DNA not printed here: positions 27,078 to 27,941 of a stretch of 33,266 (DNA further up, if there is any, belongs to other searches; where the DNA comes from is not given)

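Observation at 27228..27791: The first early gene is a beta-helix hexapeptide-repeat protein built from 12 near-identical 18-bp DNA repeats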

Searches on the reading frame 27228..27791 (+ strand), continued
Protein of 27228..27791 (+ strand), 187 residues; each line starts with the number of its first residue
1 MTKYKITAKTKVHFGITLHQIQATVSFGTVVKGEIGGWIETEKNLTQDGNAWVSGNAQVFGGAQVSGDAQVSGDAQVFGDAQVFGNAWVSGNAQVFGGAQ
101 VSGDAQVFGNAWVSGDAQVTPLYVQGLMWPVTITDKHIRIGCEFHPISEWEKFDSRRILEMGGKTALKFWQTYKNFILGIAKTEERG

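Call 51: find_encoding_contigs(protein=P0006, flank=6000, max_places=2)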
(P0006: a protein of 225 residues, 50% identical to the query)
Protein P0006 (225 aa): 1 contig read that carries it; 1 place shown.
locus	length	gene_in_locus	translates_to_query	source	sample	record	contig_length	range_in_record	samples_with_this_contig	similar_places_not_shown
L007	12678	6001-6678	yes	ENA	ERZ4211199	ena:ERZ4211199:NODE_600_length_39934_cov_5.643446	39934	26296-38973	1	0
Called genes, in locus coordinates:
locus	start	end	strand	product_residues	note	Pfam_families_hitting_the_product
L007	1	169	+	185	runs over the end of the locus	PF13392:HNH_3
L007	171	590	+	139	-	-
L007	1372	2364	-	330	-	PF01555:N6_N4_Mtase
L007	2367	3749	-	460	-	PF00271:Helicase_C (weak)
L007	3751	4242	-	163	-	-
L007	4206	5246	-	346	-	PF00712:DNA_pol3_beta, PF02767:DNA_pol3_beta_2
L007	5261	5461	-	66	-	-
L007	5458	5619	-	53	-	PF13412:HTH_24 (weak)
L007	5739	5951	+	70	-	-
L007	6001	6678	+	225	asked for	PF04519:Bactofilin (weak), PF18836:B_solenoid_ydck (faint)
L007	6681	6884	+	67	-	-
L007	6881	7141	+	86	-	-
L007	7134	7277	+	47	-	-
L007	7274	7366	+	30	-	-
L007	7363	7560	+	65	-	-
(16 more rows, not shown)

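Call 52: get_annotated_region(hit=H16, flank=1500)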
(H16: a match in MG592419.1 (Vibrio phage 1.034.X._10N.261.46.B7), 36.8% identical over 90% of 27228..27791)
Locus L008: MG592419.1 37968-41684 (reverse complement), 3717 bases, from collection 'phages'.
description: Vibrio phage 1.034.X._10N.261.46.B7, partial genome.
organism: Vibrio phage 1.034.X._10N.261.46.B7 (NCBI taxid 1881190)
taxonomy: Viruses; Duplodnaviria; Heunggongvirae; Uroviricota; Caudoviricetes; Zobellviridae
host: Vibrio breoganii; source: iron chloride precipitation of 0.2um-filtered seawater, resuspended in oxalate solution; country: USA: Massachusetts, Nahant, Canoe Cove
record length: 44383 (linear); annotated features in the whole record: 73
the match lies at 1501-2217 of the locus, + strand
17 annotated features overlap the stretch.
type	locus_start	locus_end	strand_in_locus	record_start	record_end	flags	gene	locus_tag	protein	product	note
CDS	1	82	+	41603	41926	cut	-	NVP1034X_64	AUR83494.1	hypothetical protein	NVP1034X_64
CDS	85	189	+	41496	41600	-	-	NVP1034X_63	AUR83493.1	hypothetical protein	NVP1034X_63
CDS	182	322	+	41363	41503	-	-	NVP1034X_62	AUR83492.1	TMhelix containing protein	NVP1034X_62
CDS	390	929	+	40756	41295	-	-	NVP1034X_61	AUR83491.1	hypothetical protein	NVP1034X_61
CDS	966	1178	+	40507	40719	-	-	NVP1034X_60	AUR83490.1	hypothetical protein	NVP1034X_60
CDS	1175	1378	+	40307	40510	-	-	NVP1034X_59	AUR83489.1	hypothetical protein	NVP1034X_59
CDS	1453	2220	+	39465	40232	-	-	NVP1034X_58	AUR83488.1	hypothetical protein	NVP1034X_58; aclame_best_match:protein:proph:183413; tara_best_match:OM-RGC.v1.008203778; ...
ncRNA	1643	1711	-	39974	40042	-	-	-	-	NVP1034X_CRISPR_spacer_5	CRISPR spacer 5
ncRNA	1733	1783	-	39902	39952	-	-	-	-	NVP1034X_CRISPR_spacer_4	CRISPR spacer 4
ncRNA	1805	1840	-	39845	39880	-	-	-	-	NVP1034X_CRISPR_spacer_3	CRISPR spacer 3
ncRNA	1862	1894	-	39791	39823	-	-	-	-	NVP1034X_CRISPR_spacer_2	CRISPR spacer 2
ncRNA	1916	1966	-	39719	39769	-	-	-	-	NVP1034X_CRISPR_spacer_1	CRISPR spacer 1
CDS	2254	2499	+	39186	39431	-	-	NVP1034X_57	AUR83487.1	hypothetical protein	NVP1034X_57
CDS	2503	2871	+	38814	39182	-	-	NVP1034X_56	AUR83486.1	hypothetical protein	NVP1034X_56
CDS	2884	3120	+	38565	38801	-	-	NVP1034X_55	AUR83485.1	hypothetical protein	NVP1034X_55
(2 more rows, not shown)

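Call 53: get_annotated_region(hit=H18, flank=1500)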
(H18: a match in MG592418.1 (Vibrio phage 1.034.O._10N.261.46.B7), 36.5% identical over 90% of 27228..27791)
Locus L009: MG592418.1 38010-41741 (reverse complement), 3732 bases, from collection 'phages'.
description: Vibrio phage 1.034.O._10N.261.46.B7, partial genome.
organism: Vibrio phage 1.034.O._10N.261.46.B7 (NCBI taxid 1881189)
taxonomy: Viruses; Duplodnaviria; Heunggongvirae; Uroviricota; Caudoviricetes; Zobellviridae
host: Vibrio breoganii; source: iron chloride precipitation of 0.2um-filtered seawater, resuspended in oxalate solution; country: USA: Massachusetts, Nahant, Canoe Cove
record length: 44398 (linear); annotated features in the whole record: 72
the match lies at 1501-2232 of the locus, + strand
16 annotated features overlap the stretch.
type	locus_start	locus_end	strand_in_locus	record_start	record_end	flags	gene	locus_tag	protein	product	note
CDS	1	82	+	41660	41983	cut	-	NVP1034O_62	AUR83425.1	hypothetical protein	NVP1034O_62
CDS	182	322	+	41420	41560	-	-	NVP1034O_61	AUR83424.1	TMhelix containing protein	NVP1034O_61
CDS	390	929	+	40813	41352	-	-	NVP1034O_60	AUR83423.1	hypothetical protein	NVP1034O_60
CDS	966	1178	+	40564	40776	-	-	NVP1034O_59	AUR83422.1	hypothetical protein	NVP1034O_59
CDS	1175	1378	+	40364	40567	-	-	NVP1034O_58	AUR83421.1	hypothetical protein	NVP1034O_58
CDS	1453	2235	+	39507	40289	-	-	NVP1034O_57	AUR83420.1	hypothetical protein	NVP1034O_57; aclame_best_match:protein:proph:183413; tara_best_match:OM-RGC.v1.013225368; cvp_best_match:RF_PEP_9632919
ncRNA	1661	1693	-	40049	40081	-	-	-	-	NVP1034O_CRISPR_spacer_5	CRISPR spacer 5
ncRNA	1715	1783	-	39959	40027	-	-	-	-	NVP1034O_CRISPR_spacer_4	CRISPR spacer 4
ncRNA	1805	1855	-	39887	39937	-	-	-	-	NVP1034O_CRISPR_spacer_3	CRISPR spacer 3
ncRNA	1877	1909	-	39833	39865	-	-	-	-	NVP1034O_CRISPR_spacer_2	CRISPR spacer 2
ncRNA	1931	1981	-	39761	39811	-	-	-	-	NVP1034O_CRISPR_spacer_1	CRISPR spacer 1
CDS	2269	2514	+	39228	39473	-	-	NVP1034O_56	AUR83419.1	hypothetical protein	NVP1034O_56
CDS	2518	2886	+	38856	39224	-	-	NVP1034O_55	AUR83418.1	hypothetical protein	NVP1034O_55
CDS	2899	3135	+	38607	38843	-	-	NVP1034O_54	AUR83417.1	hypothetical protein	NVP1034O_54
CDS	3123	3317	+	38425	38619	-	-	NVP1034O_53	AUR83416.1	hypothetical protein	NVP1034O_53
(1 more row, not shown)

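Call 54: get_annotated_region(hit=H29, flank=1500)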
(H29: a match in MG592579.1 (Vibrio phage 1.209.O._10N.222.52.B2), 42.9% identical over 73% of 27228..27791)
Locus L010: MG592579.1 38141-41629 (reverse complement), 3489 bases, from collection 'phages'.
description: Vibrio phage 1.209.O._10N.222.52.B2, partial genome.
organism: Vibrio phage 1.209.O._10N.222.52.B2 (NCBI taxid 1881225)
taxonomy: Viruses; Duplodnaviria; Heunggongvirae; Uroviricota; Caudoviricetes; Zobellviridae
host: Vibrio breoganii; source: iron chloride precipitation of 0.2um-filtered seawater, resuspended in oxalate solution; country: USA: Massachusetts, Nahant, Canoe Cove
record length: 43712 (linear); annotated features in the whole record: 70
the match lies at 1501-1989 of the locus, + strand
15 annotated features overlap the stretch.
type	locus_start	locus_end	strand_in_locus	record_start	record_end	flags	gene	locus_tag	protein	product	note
CDS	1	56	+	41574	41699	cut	-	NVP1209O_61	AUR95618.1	TMhelix containing protein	NVP1209O_61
CDS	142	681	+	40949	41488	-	-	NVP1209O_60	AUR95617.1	hypothetical protein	NVP1209O_60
CDS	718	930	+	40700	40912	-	-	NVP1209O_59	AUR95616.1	hypothetical protein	NVP1209O_59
CDS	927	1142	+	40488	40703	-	-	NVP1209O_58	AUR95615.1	coil containing protein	NVP1209O_58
ncRNA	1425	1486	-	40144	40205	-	-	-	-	NVP1209O_CRISPR_spacer_5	CRISPR spacer 5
CDS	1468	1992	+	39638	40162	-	-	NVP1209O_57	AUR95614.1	trimeric LpxA-like protein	NVP1209O_57; aclame_best_match:protein:proph:183413; tara_best_match:OM-RGC.v1.008507983; ...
ncRNA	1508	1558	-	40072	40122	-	-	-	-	NVP1209O_CRISPR_spacer_4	CRISPR spacer 4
ncRNA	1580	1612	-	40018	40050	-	-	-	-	NVP1209O_CRISPR_spacer_3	CRISPR spacer 3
ncRNA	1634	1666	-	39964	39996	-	-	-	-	NVP1209O_CRISPR_spacer_2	CRISPR spacer 2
ncRNA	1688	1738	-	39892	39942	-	-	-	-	NVP1209O_CRISPR_spacer_1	CRISPR spacer 1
CDS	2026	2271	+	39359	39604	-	-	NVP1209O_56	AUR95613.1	hypothetical protein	NVP1209O_56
CDS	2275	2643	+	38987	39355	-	-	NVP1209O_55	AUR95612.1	hypothetical protein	NVP1209O_55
CDS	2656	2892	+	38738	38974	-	-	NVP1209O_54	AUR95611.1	hypothetical protein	NVP1209O_54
CDS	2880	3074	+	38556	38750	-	-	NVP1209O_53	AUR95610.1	hypothetical protein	NVP1209O_53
CDS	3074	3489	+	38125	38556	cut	-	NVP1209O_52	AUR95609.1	coil containing protein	NVP1209O_52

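Call 55: get_annotated_region(hit=H13, flank=1500)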
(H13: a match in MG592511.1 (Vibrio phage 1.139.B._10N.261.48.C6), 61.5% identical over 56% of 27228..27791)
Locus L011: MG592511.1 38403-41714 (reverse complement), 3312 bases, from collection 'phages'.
description: Vibrio phage 1.139.B._10N.261.48.C6, partial genome.
organism: Vibrio phage 1.139.B._10N.261.48.C6 (NCBI taxid 1881205)
taxonomy: Viruses; Duplodnaviria; Heunggongvirae; Uroviricota; Caudoviricetes; Zobellviridae
host: Vibrio breoganii; source: iron chloride precipitation of 0.2um-filtered seawater, resuspended in oxalate solution; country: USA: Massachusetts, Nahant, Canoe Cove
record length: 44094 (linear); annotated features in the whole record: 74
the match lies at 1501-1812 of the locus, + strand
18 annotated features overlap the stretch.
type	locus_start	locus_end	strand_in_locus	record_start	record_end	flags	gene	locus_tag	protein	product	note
CDS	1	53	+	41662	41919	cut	-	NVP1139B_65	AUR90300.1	hypothetical protein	NVP1139B_65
CDS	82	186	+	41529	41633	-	-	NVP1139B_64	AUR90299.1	hypothetical protein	NVP1139B_64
CDS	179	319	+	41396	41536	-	-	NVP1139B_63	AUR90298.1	TMhelix containing protein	NVP1139B_63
CDS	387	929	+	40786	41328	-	-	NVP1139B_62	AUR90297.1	hypothetical protein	NVP1139B_62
CDS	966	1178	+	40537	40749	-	-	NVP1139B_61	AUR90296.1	hypothetical protein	NVP1139B_61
CDS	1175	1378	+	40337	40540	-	-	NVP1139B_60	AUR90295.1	hypothetical protein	NVP1139B_60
CDS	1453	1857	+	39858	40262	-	-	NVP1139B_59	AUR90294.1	polymer-forming cytoskeletal protein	NVP1139B_59; aclame_best_match:protein:vir:4974; tara_best_match:OM-RGC.v1.013440161; cvp_best_match:RF_PEP_414090251; ...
ncRNA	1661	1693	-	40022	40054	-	-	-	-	NVP1139B_CRISPR_spacer_6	CRISPR spacer 6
ncRNA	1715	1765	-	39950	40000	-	-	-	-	NVP1139B_CRISPR_spacer_5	CRISPR spacer 5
ncRNA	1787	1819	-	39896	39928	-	-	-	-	NVP1139B_CRISPR_spacer_4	CRISPR spacer 4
ncRNA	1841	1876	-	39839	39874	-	-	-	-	NVP1139B_CRISPR_spacer_3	CRISPR spacer 3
CDS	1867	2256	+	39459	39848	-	-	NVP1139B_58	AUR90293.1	hypothetical protein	NVP1139B_58; aclame_best_match:protein:vir:4974; tara_best_match:OM-RGC.v1.018318553; cvp_best_match:RF_PEP_9632919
ncRNA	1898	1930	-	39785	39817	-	-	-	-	NVP1139B_CRISPR_spacer_2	CRISPR spacer 2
ncRNA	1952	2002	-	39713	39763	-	-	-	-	NVP1139B_CRISPR_spacer_1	CRISPR spacer 1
CDS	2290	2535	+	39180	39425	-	-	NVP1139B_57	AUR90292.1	hypothetical protein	NVP1139B_57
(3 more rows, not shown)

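Call 69: predict_structure(alignment_id=A3)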
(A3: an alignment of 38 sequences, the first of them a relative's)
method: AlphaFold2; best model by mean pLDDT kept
length: 151 residues; sequences in the alignment: 38
mean_pLDDT: 76.7   pTM: 0.47
mean pLDDT of the five models: 76.7, 76.3, 75.5, 72.3, 72.1
residues with pLDDT >= 90: 69; 70-90: 35; 50-70: 12; < 50: 35
segments of 3 or more residues with pLDDT < 50: 49-81
pLDDT, mean of each block of 10 residues (from residue 1): 86 84 86 88 61 37 40 42 76 92 95 96 95 97 79 45
secondary structure, 60 per line:
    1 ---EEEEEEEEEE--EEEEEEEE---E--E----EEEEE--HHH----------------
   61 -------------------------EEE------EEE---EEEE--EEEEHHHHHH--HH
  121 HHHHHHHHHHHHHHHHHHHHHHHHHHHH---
elements in order: E4-13 E16-23 E35-39 E86-88 E95-97 E101-104 E107-110 H111-116 H119-148

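Call 73: fold_search(model_id=the predicted structure, library=pdb)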
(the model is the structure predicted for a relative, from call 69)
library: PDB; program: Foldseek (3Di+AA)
matches with E <= 10: 45; with E <= 0.001: 0
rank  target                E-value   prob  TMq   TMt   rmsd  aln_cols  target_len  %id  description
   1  2pig_A                4.9e-02  1.00  0.29  0.15   3.6        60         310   28  Crystal structure of ydcK from Salmonella cholerae at 2.38 A resolution. Northeast Structural Genomics target SCR6 (released 2007-04-24)
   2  2f9c_B                1.0e-01  1.00  0.29  0.14   3.6        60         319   28  Crystal structure of YDCK from Salmonella cholerae. NESG target SCR6 (released 2005-12-20)
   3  2pig_B                1.3e-01  1.00  0.29  0.14   3.6        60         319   28  Crystal structure of ydcK from Salmonella cholerae at 2.38 A resolution. Northeast Structural Genomics target SCR6 (released 2007-04-24)
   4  2f9c_A                1.5e-01  0.99  0.28  0.14   3.7        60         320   28  Crystal structure of YDCK from Salmonella cholerae. NESG target SCR6 (released 2005-12-20)
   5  9hqe_B                3.4e+00  0.04  0.12  0.05  16.1       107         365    9  Bacteroides fragilis xenosiderophore-binding lipoprotein XusB (released 2025-09-17)
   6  7sfz_A                4.1e+00  0.15  0.19  0.27   5.7        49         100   16  Crystal structure of Mis18a-yippee domain (released 2022-10-26)
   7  6zj8_F                4.1e+00  0.05  0.14  0.15   5.9        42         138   31  Structure of the PAS domain from Bordetella pertussis BvgS (released 2020-11-11)
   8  1zh8_B                4.6e+00  0.09  0.17  0.08  13.1        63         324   10  Crystal structure of Oxidoreductase (TM0312) from Thermotoga maritima at 2.50 A resolution (released 2005-05-10)
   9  6zj8_B                4.6e+00  0.06  0.14  0.15   4.8        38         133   32  Structure of the PAS domain from Bordetella pertussis BvgS (released 2020-11-11)
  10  6zj8_A                4.6e+00  0.05  0.14  0.15   6.2        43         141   30  Structure of the PAS domain from Bordetella pertussis BvgS (released 2020-11-11)
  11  6zj8_E                4.9e+00  0.05  0.15  0.16   5.5        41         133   32  Structure of the PAS domain from Bordetella pertussis BvgS (released 2020-11-11)
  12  1f4a_A                4.9e+00  0.02  0.13  0.02  15.0       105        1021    8  E. COLI (LACZ) BETA-GALACTOSIDASE (NCS CONSTRAINED MONOMER-ORTHORHOMBIC) (released 2001-02-21)
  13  8a22_Xc               5.2e+00  0.06  0.15  0.30   7.1        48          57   12  Structure of the mitochondrial ribosome from Polytomella magna (released 2022-11-16)
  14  2nug_A                5.8e+00  0.13  0.17  0.12   4.2        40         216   10  Crystal structure of RNase III from Aquifex aeolicus complexed with ds-RNA at 1.7-Angstrom Resolution (released 2007-11-20)
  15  2nug_B                5.8e+00  0.13  0.17  0.12   4.2        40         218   10  Crystal structure of RNase III from Aquifex aeolicus complexed with ds-RNA at 1.7-Angstrom Resolution (released 2007-11-20)
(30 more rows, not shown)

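Call 85: find_related_loci(query=window:27228-27788:+, collection=genome_contigs, flank=6000)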
Query window:27228-27788:+ (187 aa) in genome_contigs; peptide patterns used: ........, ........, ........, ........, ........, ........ (x = any residue, [..] = any of these).
71 stretches matched a pattern; 13 encode a relative of the query (tblastn E <= 1e-3); 13 distinct loci.
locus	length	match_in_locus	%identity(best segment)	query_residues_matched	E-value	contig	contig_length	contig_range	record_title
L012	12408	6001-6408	62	3-119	2e-40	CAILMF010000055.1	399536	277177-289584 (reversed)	MAG: uncultured Rhodospirillales bacterium isolate KT_bin-0655 genome assembly, contig: bin-0655:55/87, whole genome sho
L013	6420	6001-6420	60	1-120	4e-39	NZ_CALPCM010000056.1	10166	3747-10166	Hominisplanchenecus murintestinalis strain DSM 111139 NODE_56_length_10166_cov_27.034097, whole genome shotgun sequence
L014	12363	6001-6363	62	3-120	3e-37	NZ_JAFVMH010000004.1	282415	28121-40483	Acetobacter garciniae strain TBRC 12339 4, whole genome shotgun sequence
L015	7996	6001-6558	51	1-119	2e-33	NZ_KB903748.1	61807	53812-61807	Gallibacterium anatis DSM 16844 = F 149 strain DSM 16844 A3EODRAFT_scaffold_8.9, whole genome shotgun sequence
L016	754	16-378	61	11-120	3e-30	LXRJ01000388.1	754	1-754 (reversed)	Candidatus Glomeribacter gigasporarum strain BEG1 Contig_351, whole genome shotgun sequence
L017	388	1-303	61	38-119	7e-28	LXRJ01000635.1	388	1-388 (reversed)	Candidatus Glomeribacter gigasporarum strain BEG1 Contig_526, whole genome shotgun sequence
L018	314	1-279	66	32-119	3e-27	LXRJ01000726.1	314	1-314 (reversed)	Candidatus Glomeribacter gigasporarum strain BEG1 Contig_470, whole genome shotgun sequence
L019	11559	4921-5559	40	3-129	1e-23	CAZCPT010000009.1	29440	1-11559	MAG TPA_asm: uncultured Candidatus Saccharibacteria bacterium isolate SRP278969_co1_243 genome assembly, contig: NODE_15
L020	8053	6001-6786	46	3-129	2e-21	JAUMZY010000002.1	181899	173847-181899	MAG: Corynebacterium sp. isolate S18M_Sa_4 NODE_24_length_181899_cov_10.138124, whole genome shotgun sequence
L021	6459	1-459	56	49-144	2e-18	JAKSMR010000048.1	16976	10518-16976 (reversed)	MAG: Bacteroidales bacterium isolate Horse_feces130 MAG130_48, whole genome shotgun sequence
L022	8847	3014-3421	54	38-120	5e-19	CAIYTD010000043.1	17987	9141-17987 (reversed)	MAG: Oligoflexia bacterium isolate Umea1_bin-2153 genome assembly, contig: bin-2153:043/400, whole genome shotgun sequen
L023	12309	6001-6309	52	34-120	5e-18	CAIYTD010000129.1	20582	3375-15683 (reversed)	MAG: Oligoflexia bacterium isolate Umea1_bin-2153 genome assembly, contig: bin-2153:129/400, whole genome shotgun sequen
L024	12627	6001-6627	51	32-120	1e-17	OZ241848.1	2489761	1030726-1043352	MAG: Bdellovibrionales bacterium isolate 96141382-e311-45bf-910f-4fc7ba283183 genome assembly, chromosome: 1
